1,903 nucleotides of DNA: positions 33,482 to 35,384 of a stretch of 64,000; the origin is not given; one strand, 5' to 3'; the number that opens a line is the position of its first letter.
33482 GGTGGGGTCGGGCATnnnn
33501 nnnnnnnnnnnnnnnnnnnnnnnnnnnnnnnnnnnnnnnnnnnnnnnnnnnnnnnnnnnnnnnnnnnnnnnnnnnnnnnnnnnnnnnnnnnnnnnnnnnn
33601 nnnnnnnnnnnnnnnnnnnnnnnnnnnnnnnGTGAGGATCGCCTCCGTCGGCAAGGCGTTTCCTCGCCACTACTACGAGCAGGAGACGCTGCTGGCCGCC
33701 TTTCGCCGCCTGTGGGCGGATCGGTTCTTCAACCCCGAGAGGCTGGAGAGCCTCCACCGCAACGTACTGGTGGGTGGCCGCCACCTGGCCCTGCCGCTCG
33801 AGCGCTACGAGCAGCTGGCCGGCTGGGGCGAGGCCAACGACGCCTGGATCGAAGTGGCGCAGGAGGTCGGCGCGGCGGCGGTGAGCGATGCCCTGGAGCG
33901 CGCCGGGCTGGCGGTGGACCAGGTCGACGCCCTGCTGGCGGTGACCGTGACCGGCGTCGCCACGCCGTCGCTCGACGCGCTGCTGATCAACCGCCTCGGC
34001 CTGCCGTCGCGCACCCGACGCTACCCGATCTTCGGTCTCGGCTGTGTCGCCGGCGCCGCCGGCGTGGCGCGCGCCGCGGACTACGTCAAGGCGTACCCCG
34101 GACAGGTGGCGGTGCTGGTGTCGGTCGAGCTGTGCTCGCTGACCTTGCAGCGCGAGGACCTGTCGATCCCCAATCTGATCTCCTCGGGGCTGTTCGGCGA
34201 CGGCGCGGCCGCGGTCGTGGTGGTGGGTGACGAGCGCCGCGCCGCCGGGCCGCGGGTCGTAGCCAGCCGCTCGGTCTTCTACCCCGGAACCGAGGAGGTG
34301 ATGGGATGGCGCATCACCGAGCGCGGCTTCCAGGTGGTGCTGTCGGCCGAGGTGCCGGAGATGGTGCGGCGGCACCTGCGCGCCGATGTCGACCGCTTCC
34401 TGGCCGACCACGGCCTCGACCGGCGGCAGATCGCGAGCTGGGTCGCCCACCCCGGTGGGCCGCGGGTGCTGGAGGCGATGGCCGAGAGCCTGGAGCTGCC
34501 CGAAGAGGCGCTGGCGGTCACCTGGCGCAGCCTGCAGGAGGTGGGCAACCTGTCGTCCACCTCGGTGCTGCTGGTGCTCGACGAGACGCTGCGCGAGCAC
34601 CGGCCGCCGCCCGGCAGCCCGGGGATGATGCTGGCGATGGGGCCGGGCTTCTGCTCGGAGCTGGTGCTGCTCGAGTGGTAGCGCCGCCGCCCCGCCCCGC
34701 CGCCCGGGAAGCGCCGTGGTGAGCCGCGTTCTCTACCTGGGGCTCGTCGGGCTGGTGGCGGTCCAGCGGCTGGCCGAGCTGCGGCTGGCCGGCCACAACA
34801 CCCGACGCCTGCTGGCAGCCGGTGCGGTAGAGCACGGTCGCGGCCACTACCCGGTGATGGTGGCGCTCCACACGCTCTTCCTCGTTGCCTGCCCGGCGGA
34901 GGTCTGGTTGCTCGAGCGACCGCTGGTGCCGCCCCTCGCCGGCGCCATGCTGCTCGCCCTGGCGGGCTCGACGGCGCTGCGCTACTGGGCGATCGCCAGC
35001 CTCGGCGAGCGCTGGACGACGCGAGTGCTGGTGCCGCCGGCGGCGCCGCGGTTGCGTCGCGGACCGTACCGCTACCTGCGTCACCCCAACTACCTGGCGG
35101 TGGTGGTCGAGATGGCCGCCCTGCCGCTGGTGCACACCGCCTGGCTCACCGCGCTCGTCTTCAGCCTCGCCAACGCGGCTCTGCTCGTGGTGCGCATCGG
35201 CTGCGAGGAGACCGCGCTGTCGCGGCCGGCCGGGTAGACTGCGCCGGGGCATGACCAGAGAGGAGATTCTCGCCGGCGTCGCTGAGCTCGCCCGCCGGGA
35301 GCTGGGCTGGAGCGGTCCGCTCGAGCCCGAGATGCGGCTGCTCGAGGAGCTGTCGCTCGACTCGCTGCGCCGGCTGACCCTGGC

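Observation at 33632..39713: Translationally coupled type III PKS operon: PKS, ICMT methyltransferase, ACP, kinase, FAAL, flavin monooxygenase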

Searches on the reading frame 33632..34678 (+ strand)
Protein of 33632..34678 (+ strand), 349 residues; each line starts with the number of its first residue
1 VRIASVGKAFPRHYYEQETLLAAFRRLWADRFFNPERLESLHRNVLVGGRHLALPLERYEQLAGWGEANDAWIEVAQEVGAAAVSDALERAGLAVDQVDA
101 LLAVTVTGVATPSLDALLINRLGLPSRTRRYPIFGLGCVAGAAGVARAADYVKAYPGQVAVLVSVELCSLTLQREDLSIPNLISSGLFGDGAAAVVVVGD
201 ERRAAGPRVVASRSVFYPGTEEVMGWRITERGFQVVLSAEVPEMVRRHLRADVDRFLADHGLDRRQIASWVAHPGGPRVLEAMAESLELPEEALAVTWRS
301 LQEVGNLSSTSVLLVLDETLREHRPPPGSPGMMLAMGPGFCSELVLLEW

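Call 5: search_protein_families(library=pfam, proteins=[window:33632-34678:+])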
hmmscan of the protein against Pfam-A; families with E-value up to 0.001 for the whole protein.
seq(349 aa): 5 families
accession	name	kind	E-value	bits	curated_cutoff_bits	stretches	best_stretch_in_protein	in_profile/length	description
PF02797.21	Chal_sti_synt_C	-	4.9e-20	72.5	27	1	210-347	3-147/151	Chalcone and stilbene synthases, C-terminal domain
PF00195.25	Chal_sti_synt_N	-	7.3e-18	65.3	27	1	3-199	16-223/225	Chalcone and stilbene synthases, N-terminal domain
PF08392.18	FAE1_CUT1_RppA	-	1e-13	51.7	27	1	76-202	83-208/290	FAE1/Type III polyketide synthase-like protein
PF08541.16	ACP_syn_III_C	-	3.5e-13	49.9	26.6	1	257-349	1-90/90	3-Oxoacyl-[acyl-carrier-protein (ACP)] synthase III C terminal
PF08545.16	ACP_syn_III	-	0.00025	21.3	24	1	137-203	6-67/80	3-Oxoacyl-[acyl-carrier-protein (ACP)] synthase III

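Call 6: search_protein_families(library=ncbifam, proteins=[window:33632-34678:+])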
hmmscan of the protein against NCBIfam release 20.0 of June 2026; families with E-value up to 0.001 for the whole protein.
seq(349 aa): 7 families
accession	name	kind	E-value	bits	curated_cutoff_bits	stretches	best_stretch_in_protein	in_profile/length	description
NF042429.2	DHPHCoAsyn_DpgA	equivalog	5.9e-59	199.7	425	1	3-349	1-350/350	3,5-dihydroxyphenylacetyl-CoA synthase DpgA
NF006829.0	PRK09352.1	subfamily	1e-22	80.5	249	1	76-349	53-321/322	beta-ketoacyl-ACP synthase 3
TIGR00747.1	fabH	subfamily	2.2e-21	76.3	292.1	1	74-345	49-318/322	beta-ketoacyl-ACP synthase III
NF005541.0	PRK07204.1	equivalog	1.8e-11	44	402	1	74-212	50-181/329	beta-ketoacyl-ACP synthase III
NF006720.0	PRK09258.1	equivalog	1.9e-10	40.6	285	1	51-349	35-338/338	3-oxoacyl-ACP synthase III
NF005703.0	PRK07515.1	equivalog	2.1e-08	33.5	304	1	74-203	94-216/373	beta-ketoacyl-ACP synthase III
NF004623.0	PRK05963.1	equivalog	9.8e-08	31.6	437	0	255-347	237-326/328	beta-ketoacyl-ACP synthase III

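Call 9: find_homologous_proteins(query=window:33632-34678:+)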
Query seq(349 aa) (349 aa): 8000 proteins with E <= 0.001 among 8000 candidates; the best 120 are listed.
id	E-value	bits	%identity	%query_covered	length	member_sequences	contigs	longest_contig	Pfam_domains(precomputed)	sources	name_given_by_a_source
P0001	2.7e-225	765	100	100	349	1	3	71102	PF02797.22,PF08541.17,PF08392.19,PF00195.26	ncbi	-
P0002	8.8e-181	618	81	100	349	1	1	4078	PF02797.22,PF08545.17,PF08541.17,PF08392.19,PF00195.26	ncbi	-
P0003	3.2e-177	607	81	100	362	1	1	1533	PF02797.22,PF08541.17,PF08392.19,PF00195.26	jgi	jgi:alkylresorcinol/alkylpyrone synthase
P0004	2.7e-176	604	78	100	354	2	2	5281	PF02797.22,PF08541.17,PF08392.19,PF00195.26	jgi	-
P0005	6.4e-176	602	78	100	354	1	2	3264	PF02797.22,PF08541.17,PF08392.19,PF00195.26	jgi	jgi:alkylresorcinol/alkylpyrone synthase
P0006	1.1e-175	602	78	100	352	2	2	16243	PF02797.22,PF08541.17,PF08392.19,PF00195.26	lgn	-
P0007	5.1e-175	600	78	100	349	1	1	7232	PF02797.22,PF08541.17,PF08392.19,PF00195.26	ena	-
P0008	8.1e-175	599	78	100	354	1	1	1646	PF02797.22,PF08541.17,PF08392.19,PF00195.26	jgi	jgi:alkylresorcinol/alkylpyrone synthase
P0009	1.2e-174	598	78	100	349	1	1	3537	PF02797.22,PF08545.17,PF08541.17,PF08392.19,PF00195.26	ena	-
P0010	1.8e-174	598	77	100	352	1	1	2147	PF02797.22,PF08541.17,PF08392.19,PF00195.26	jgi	jgi:alkylresorcinol/alkylpyrone synthase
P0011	2.6e-174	597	79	100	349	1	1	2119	PF02797.22,PF08541.17,PF08392.19,PF00195.26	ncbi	-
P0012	5.7e-174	596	79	100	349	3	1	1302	PF02797.22,PF08541.17,PF08392.19,PF00195.26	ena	-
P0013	6.6e-174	596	78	100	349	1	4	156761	PF02797.22,PF08545.17,PF08541.17,PF08392.19,PF00195.26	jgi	jgi:alkylresorcinol/alkylpyrone synthase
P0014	7.5e-174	596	79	100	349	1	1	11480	PF02797.22,PF08541.17,PF08392.19,PF00195.26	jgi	jgi:alkylresorcinol/alkylpyrone synthase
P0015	8.1e-174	596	79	100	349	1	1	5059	PF02797.22,PF08541.17,PF08392.19,PF00195.26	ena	-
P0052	1.8e-171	588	76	100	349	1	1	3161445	PF02797.22,PF08541.17,PF08392.19,PF00195.26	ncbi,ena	-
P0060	2.8e-171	587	76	100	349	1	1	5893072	PF02797.22,PF08541.17,PF08392.19,PF00195.26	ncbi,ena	-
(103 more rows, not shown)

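Call 10: find_encoding_contigs(protein=P0001, flank=10000, max_places=3)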
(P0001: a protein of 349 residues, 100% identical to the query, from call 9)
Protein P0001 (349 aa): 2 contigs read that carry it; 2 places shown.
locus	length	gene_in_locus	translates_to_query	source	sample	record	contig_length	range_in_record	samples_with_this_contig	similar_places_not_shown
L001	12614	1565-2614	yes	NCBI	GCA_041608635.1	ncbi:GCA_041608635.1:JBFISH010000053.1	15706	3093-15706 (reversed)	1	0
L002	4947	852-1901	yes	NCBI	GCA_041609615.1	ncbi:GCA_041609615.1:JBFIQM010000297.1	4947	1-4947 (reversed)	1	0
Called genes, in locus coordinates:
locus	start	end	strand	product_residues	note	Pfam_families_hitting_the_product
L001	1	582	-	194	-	?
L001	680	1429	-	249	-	PF09837:DUF2064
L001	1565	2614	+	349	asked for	PF00195:Chal_sti_synt_N, PF08392:FAE1_CUT1_RppA, PF02797:Chal_sti_synt_C, PF08541:ACP_syn_III_C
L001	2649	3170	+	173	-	PF04191:PEMT, PF04140:ICMT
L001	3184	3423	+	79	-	PF00550:PP-binding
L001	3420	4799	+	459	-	PF00512:HisKA, PF02518:HATPase_c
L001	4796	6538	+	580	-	PF00501:AMP-binding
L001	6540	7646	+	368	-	PF00070:Pyr_redox (faint), PF01266:DAO (faint), PF01494:FAD_binding_3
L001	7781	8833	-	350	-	-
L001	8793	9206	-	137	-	-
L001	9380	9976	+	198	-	PF07638:Sigma70_ECF, PF04542:Sigma70_r2, PF08281:Sigma70_r4_2, PF04545:Sigma70_r4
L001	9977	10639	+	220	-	PF13490:zf-HC2 (weak)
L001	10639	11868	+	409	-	PF00082:Peptidase_S8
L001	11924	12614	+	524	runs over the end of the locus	PF19864:Radical_SAM_N2, PF04055:Radical_SAM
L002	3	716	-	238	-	?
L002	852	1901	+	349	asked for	PF00195:Chal_sti_synt_N, PF08392:FAE1_CUT1_RppA, PF02797:Chal_sti_synt_C, PF08541:ACP_syn_III_C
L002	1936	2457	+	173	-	PF04191:PEMT, PF04140:ICMT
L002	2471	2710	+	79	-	PF00550:PP-binding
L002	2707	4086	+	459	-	PF00512:HisKA, PF02518:HATPase_c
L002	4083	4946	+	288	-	?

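Call 11: find_encoding_contigs(protein=P0060, flank=10000, max_places=2)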
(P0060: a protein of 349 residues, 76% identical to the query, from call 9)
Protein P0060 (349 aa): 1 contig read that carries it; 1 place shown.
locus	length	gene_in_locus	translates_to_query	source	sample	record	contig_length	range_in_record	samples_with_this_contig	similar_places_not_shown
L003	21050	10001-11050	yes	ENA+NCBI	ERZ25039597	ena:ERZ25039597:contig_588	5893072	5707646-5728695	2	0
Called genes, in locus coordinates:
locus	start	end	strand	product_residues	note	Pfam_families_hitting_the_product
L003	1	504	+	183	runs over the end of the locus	PF01928:CYTH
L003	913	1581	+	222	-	PF24894:Hexapep_GlmU, PF25084:LbH_EIF2B, PF00132:Hexapep (faint), PF25087:GMPPB_C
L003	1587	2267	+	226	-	PF00702:Hydrolase, PF12710:HAD, PF13419:HAD_2, PF13242:Hydrolase_like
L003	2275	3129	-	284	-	PF11138:DUF2911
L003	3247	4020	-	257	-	PF00762:Ferrochelatase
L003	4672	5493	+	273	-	-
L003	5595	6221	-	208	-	-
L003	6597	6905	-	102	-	-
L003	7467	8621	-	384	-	PF13489:Methyltransf_23, PF01135:PCMT (weak), PF01209:Ubie_methyltran (weak), PF13847:Methyltransf_31, PF08241:Methyltransf_11 (weak), PF13649:Methyltransf_25, PF08241:Methyltransf_11 (weak), PF13847:Methyltransf_31, +2 more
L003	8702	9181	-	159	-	PF09837:DUF2064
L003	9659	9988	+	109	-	-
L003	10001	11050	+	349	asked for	PF00195:Chal_sti_synt_N, PF08392:FAE1_CUT1_RppA, PF02797:Chal_sti_synt_C, PF08541:ACP_syn_III_C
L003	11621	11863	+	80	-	-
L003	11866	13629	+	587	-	PF00501:AMP-binding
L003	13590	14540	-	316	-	-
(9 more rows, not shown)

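Call 12: find_encoding_contigs(protein=P0052, flank=10000, max_places=2)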
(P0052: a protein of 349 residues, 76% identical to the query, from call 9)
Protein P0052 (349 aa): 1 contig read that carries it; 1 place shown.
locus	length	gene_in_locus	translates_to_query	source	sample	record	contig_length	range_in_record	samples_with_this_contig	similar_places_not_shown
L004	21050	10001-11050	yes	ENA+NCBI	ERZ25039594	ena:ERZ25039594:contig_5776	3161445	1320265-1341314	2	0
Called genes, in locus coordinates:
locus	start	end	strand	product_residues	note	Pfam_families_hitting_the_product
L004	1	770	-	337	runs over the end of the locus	PF00027:cNMP_binding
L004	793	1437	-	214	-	PF23914:TPR_CcmH_CycH (faint)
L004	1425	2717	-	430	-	PF00202:Aminotran_3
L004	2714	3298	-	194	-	PF21176:RecR_HhH, PF02132:RecR_ZnF (faint), PF01751:Toprim, PF13662:Toprim_4, PF21175:RecR_C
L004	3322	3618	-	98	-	PF02575:YbaB_DNA_bd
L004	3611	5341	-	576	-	PF05496:RuvB_N (faint), PF13177:DNA_pol3_delta2, PF13401:AAA_22 (faint), PF00004:AAA, PF07724:AAA_2 (weak), PF07728:AAA_5 (weak), PF22608:DNAX_ATPase_lid, PF12169:DNA_pol3_gamma3, +1 more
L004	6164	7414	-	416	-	PF11398:DUF2813 (faint), PF02463:SMC_N, PF13175:AAA_15, PF13476:AAA_23, PF13304:AAA_21, PF13175:AAA_15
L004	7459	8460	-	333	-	PF12850:Metallophos_2 (weak)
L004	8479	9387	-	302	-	PF04055:Radical_SAM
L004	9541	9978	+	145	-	-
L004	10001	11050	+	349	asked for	PF00195:Chal_sti_synt_N, PF08392:FAE1_CUT1_RppA, PF02797:Chal_sti_synt_C, PF08541:ACP_syn_III_C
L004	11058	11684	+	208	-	PF04191:PEMT (weak), PF04140:ICMT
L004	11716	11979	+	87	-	PF00550:PP-binding (weak)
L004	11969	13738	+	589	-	PF00501:AMP-binding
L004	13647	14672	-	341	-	-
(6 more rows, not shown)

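Call 13: find_related_loci(query=P0001, collection=genome_contigs, flank=10000)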
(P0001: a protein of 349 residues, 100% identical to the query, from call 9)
Query P0001 (349 aa) in genome_contigs; peptide patterns used: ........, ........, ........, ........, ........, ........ (x = any residue, [..] = any of these).
389 stretches matched a pattern; 277 encode a relative of the query (tblastn E <= 1e-3); the best 80 are kept; 80 distinct loci.
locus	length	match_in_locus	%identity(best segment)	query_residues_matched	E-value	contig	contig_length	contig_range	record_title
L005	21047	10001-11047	78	1-349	2e-175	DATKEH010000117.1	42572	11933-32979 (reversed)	MAG TPA_asm: Thermoanaerobaculia bacterium isolate SMAG_U14494 k141_2131694, whole genome shotgun sequence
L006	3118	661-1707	72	1-349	3e-179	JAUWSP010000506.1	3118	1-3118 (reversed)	MAG: Acidobacteriota bacterium isolate CSMAG_2557 CSMAG_2557_k127_359903_length_3118_cov_262.7111, whole genome shotgun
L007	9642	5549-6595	78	1-349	1e-169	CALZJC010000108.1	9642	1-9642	MAG: Thermoanaerobaculia bacterium isolate FO_M_Acidobacteriota_08.1 genome assembly, contig: scaffold_5914, whole genom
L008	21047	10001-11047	76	1-349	3e-167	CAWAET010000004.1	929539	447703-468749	MAG: Thermoanaerobaculia bacterium isolate MFD03551.bin.2.56 genome assembly, contig: contig_17985, whole genome shotgun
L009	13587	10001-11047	72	1-349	6e-167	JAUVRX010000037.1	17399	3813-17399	MAG: Acidobacteriota bacterium isolate CSMAG_725 CSMAG_725_k127_1777690_length_17399_cov_50.1270, whole genome shotgun s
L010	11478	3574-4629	72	1-349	1e-166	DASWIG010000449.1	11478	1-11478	MAG TPA_asm: Thermoanaerobaculia bacterium isolate SMAG_U2863 k141_1235248, whole genome shotgun sequence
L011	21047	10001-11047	76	1-349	2e-166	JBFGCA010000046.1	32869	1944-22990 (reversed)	MAG: Thermoanaerobaculia bacterium isolate Mix_sand01.2020.11.Z.57 k141_1009889_length_32869_cov_18.7865, whole genome s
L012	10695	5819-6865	69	1-349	3e-166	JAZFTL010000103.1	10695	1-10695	MAG: Thermoanaerobaculia bacterium isolate BS2bin.32 BS2bin.32_103, whole genome shotgun sequence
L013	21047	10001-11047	72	1-349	1e-165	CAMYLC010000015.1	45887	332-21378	MAG: Thermoanaerobaculia bacterium isolate FCS_M_Acidobacteriota_05 genome assembly, contig: scaffold_1124, whole genome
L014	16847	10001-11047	71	1-349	6e-165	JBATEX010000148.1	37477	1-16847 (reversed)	MAG: Thermoanaerobaculia bacterium isolate MFD10345_ilm_asm_bin8 k127_56768, whole genome shotgun sequence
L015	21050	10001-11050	73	1-349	7e-164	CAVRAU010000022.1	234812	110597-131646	MAG: uncultured Acidobacteriota bacterium isolate MFD03551.bin.2.58 genome assembly, contig: contig_56218, whole genome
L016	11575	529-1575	72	1-349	5e-162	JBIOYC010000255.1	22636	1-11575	MAG: Thermoanaerobaculia bacterium isolate MAG040 k127_5022861, whole genome shotgun sequence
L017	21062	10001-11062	74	1-349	8e-161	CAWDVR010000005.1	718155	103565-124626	MAG: uncultured Acidobacteriota bacterium isolate MFD05747.bin.1.28 genome assembly, contig: contig_43653, whole genome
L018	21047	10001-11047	70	1-349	1e-160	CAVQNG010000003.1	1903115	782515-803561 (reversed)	MAG: uncultured Acidobacteriota bacterium isolate MFD03804.bin.1.44 genome assembly, contig: contig_17616, whole genome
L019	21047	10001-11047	72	1-349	3e-160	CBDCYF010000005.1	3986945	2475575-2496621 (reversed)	MAG: Candidatus Multivoradales bacterium isolate fa92297e-59d4-4d54-97ff-e4ae523241f8 genome assembly, contig: contig_5,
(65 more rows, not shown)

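Call 14: search_solved_structures(query=P0001, max_evalue=1e-10, show_alignments=2)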
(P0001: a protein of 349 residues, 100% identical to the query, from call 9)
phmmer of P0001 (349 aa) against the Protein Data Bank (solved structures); distinct sequences matched with E-value up to 1e-10: 115 (the best 60 are shown).
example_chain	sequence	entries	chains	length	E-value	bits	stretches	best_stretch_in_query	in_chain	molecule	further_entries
4jao_D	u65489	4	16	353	3.2e-102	345.3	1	3-349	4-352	Alpha-pyrone synthesis polyketide synthase-like Pks11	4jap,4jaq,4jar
4jat_A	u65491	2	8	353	1e-100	340.4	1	3-349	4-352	Alpha-pyrone synthesis polyketide synthase-like Pks11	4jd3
8ysp_A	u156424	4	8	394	2.4e-67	230.6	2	179-349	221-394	CylI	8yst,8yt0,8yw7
1u0m_A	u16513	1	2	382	7.5e-51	176.4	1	9-347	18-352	putative polyketide synthase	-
4b0n_A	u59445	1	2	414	5.6e-38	134.1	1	83-347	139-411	POLYKETIDE SYNTHASE III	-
7cb3_A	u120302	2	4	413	3.1e-34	121.8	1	83-346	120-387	Chalcone/stilbene synthase | Chalcone synthase-like protein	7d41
7f0e_A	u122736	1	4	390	5.4e-34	121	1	6-347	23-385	EnPKS2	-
7f08_B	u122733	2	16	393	1.1e-33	119.9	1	56-347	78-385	chalcone synthase | EnPKS1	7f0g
1ted_A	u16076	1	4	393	2.9e-32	115.3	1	95-346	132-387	pks18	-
1ee0_A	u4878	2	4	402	8.7e-31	110.4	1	79-347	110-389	2-PYRONE SYNTHASE | PYRONE SYNTHASE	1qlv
1tee_A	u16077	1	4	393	9.7e-31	110.3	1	95-346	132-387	pks18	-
5wx6_A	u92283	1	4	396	1.2e-30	110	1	70-347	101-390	Alkyldiketide-CoA synthase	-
5wx7_A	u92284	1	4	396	1.2e-30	110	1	70-347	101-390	Alkyldiketide-CoA synthase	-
5wx3_A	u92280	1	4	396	3.1e-30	108.6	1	70-347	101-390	Alkyldiketide-CoA synthase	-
9uuc_A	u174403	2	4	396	4.6e-30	108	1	69-347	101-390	Stilbene synthase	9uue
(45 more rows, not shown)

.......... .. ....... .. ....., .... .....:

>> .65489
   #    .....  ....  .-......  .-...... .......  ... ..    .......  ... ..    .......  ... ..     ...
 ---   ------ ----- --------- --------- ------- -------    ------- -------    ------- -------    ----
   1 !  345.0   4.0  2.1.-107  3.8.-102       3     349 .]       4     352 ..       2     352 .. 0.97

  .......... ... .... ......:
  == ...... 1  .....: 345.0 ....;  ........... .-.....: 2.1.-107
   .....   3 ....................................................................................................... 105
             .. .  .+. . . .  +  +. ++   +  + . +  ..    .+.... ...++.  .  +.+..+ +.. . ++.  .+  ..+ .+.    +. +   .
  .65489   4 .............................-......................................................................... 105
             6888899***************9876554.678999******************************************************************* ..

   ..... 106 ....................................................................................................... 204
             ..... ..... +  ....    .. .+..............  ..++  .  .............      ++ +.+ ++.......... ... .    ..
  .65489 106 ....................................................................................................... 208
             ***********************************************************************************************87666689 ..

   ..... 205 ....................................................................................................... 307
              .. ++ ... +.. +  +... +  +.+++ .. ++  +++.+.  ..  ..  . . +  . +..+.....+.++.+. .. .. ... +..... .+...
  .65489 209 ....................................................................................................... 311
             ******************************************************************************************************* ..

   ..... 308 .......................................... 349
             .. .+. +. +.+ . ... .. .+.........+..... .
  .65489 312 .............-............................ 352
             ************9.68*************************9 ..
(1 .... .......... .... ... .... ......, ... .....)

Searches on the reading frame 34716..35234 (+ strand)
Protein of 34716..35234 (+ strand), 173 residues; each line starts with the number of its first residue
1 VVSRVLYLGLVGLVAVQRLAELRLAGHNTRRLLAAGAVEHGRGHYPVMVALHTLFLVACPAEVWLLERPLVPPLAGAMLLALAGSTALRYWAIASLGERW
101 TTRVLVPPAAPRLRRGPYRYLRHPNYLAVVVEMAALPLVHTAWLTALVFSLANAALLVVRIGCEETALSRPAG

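Call 5: search_protein_families(library=pfam, proteins=[window:34716-35234:+])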
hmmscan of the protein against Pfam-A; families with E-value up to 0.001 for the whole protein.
seq(173 aa): 2 families
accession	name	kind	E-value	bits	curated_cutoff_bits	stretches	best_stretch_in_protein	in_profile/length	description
PF04140.19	ICMT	-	4e-27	94.9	24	1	85-169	8-94/95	Isoprenylcysteine carboxyl methyltransferase (ICMT) family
PF04191.18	PEMT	-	3.5e-08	34.3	25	1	80-169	8-99/105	Phospholipid methyltransferase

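Call 6: search_protein_families(library=ncbifam, proteins=[window:34716-35234:+])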
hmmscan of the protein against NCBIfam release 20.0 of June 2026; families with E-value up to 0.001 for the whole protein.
seq(173 aa): 1 family
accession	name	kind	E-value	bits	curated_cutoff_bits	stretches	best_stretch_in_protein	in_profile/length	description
NF040696.1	isopcys_mtase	equivalog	7.1e-07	29.3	160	1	86-168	86-168/190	protein-S-isoprenylcysteine O-methyltransferase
